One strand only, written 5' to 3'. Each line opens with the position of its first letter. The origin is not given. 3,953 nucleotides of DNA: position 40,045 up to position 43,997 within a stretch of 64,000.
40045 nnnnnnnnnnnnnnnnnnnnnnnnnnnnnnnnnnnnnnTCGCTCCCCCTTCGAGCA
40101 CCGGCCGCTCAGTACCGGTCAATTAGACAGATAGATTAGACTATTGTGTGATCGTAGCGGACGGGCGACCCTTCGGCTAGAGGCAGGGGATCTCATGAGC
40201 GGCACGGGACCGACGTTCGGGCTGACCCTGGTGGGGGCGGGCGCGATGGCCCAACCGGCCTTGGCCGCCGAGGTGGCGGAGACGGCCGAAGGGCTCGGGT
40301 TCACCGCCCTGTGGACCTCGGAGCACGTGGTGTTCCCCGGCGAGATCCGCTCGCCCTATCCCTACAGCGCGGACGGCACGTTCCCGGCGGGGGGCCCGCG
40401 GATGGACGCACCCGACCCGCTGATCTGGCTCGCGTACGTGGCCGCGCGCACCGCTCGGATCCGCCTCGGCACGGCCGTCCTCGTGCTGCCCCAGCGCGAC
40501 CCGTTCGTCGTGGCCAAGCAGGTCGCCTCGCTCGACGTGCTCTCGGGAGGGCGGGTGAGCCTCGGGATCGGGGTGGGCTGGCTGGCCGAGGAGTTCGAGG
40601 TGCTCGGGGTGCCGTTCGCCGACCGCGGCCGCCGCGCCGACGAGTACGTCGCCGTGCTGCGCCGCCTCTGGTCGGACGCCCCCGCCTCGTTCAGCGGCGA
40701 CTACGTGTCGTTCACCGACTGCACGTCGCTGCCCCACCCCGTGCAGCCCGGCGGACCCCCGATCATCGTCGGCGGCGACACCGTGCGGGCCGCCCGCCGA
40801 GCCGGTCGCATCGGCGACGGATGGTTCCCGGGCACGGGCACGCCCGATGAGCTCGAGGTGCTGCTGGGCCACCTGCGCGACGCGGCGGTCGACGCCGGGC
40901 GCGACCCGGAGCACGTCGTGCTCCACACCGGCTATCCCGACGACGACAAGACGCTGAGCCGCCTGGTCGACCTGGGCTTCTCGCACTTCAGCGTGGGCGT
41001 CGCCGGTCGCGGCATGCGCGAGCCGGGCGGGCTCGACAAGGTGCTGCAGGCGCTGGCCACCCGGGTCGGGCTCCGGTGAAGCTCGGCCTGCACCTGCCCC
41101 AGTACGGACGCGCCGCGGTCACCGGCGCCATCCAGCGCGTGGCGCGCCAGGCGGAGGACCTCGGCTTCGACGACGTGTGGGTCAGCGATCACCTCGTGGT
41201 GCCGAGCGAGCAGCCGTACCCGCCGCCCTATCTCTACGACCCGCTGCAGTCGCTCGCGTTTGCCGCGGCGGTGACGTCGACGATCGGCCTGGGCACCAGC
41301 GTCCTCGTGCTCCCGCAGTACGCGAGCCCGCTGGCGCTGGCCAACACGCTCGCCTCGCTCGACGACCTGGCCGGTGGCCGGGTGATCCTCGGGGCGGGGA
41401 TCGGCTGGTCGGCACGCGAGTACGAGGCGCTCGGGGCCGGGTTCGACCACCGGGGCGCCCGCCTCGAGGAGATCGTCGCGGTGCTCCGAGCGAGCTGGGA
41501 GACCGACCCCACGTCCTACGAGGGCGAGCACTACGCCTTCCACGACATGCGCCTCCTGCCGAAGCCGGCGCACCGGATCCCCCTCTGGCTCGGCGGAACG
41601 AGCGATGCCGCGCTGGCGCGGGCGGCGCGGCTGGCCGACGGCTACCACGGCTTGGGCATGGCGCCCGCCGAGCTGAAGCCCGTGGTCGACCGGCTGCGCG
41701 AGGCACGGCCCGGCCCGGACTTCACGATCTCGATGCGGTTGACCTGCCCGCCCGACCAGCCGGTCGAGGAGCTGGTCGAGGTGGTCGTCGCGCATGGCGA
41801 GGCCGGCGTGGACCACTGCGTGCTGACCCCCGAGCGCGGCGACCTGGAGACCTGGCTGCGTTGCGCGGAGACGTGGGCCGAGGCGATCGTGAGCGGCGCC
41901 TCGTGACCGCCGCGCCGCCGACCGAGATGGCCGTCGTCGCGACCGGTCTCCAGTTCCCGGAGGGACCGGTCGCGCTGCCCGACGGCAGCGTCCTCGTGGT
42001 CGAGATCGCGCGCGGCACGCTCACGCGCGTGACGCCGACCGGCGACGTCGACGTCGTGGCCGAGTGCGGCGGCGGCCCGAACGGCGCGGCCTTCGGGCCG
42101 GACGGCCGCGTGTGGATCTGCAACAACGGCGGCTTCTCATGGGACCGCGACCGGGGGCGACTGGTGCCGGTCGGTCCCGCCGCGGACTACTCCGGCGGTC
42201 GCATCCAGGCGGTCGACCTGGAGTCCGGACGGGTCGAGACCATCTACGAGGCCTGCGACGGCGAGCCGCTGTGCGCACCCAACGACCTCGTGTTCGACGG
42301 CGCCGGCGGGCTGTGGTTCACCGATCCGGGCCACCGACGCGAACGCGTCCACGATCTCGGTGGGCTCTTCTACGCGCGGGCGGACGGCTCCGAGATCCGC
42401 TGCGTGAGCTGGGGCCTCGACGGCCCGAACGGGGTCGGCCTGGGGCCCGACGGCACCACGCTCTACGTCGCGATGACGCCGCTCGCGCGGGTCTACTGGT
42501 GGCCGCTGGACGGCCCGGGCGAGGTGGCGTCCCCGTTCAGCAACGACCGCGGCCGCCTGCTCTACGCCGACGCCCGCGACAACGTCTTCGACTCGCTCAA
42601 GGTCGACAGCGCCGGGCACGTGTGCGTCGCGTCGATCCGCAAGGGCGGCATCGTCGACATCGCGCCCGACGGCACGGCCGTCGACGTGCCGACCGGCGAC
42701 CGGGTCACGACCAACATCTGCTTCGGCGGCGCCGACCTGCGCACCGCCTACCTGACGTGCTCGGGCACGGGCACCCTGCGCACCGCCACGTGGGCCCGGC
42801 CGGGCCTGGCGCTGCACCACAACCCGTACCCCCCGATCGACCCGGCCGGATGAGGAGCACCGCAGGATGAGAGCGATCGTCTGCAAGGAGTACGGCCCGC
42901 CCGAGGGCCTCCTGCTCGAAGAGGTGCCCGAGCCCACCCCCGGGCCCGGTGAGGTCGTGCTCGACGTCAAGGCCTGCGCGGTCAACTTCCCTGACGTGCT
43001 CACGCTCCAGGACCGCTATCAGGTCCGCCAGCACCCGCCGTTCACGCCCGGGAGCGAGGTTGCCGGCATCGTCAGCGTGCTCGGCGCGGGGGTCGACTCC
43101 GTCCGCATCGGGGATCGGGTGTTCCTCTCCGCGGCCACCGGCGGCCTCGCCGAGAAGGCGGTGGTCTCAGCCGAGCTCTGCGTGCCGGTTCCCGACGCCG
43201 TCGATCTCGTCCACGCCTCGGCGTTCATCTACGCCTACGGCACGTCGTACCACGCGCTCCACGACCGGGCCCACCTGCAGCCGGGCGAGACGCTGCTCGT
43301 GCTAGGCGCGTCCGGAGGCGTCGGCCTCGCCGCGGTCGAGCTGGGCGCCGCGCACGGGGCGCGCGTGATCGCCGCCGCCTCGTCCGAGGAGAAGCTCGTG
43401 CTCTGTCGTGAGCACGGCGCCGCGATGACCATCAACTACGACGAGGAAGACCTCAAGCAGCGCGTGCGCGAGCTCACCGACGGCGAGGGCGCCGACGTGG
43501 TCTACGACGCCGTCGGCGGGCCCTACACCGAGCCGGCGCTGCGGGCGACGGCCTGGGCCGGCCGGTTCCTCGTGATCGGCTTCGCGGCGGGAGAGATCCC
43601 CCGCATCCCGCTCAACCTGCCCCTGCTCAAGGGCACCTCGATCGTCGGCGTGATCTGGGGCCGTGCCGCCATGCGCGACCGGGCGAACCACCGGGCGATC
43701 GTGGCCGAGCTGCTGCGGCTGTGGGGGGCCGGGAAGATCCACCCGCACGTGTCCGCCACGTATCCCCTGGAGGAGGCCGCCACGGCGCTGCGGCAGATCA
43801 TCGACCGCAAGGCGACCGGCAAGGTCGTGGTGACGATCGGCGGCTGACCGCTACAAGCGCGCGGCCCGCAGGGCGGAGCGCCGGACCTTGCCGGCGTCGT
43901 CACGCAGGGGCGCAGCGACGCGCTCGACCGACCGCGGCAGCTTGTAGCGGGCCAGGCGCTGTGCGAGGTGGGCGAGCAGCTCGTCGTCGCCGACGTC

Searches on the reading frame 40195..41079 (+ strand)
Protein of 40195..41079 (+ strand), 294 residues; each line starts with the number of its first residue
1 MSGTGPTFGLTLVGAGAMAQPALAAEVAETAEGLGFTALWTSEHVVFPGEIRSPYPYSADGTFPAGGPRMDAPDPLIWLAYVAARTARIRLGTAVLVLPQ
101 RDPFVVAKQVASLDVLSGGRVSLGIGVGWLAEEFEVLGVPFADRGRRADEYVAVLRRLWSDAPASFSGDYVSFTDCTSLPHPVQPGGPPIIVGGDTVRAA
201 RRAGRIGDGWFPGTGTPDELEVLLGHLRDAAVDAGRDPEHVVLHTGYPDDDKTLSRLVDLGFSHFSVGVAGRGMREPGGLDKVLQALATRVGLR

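Call 20: search_protein_families(library=pfam, proteins=[window:40195-41079:+], max_evalue=0.001)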
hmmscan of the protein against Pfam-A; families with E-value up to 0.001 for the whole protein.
window:40195-41079:+ (294 aa): 1 family
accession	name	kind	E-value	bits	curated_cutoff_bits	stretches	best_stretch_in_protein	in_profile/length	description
PF00296.26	Bac_luciferase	-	1e-57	196.3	27.9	1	20-242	21-224/314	Luciferase-like monooxygenase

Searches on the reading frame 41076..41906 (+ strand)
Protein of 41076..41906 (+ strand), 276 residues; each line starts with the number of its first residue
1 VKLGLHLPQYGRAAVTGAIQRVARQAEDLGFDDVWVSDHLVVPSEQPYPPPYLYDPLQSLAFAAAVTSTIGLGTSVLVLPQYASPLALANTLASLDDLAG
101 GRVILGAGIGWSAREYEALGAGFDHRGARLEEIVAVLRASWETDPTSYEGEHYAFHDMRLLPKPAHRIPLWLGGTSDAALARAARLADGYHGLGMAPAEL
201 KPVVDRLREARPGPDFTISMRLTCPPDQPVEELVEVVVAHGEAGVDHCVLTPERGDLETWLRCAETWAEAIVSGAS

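Call 20: search_protein_families(library=pfam, proteins=[window:41076-41906:+], max_evalue=0.001)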
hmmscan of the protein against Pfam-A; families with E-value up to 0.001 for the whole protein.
window:41076-41906:+ (276 aa): 1 family
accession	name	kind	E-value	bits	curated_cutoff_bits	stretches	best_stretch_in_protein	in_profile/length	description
PF00296.26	Bac_luciferase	-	5.7e-54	184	27.9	1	15-238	21-242/314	Luciferase-like monooxygenase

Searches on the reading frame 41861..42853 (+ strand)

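Call 21: search_protein_families(library=pfam, proteins=[window:41861-42853:+], max_evalue=0.001)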
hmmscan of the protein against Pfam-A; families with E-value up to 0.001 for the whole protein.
window:41861-42853:+ (330 aa): 2 families
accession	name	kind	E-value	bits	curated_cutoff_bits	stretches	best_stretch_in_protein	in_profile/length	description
PF08450.18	SGL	-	9e-41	140.5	26.3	1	32-300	1-244/246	SMP-30/Gluconolactonase/LRE-like region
PF24684.1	Vgb_lyase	-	0.0005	19.4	50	0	27-64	177-214/290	Virginiamycin B lyase family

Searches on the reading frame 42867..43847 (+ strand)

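Call 51: search_protein_families(library=pfam, proteins=[window:42867-43847:+], max_evalue=0.001)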
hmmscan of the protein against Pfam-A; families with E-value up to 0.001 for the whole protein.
window:42867-43847:+ (326 aa): 5 families
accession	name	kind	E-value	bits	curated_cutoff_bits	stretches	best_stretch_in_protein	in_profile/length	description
PF00107.32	ADH_zinc_N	-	1.6e-29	102.9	31.8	1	151-268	1-119/129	Zinc-binding dehydrogenase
PF13602.12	ADH_zinc_N_2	-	2.1e-21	77.7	27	1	184-322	2-134/134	Zinc-binding dehydrogenase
PF08240.17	ADH_N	-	1e-15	58.3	23.5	1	26-110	1-104/104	Alcohol dehydrogenase GroES-like domain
PF00106.31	adh_short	-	0.00034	20.6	26.6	1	142-195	2-60/195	short chain dehydrogenase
PF13460.12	NAD_binding_10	-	0.00065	20.1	27.2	0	147-221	1-73/184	NAD(P)H-binding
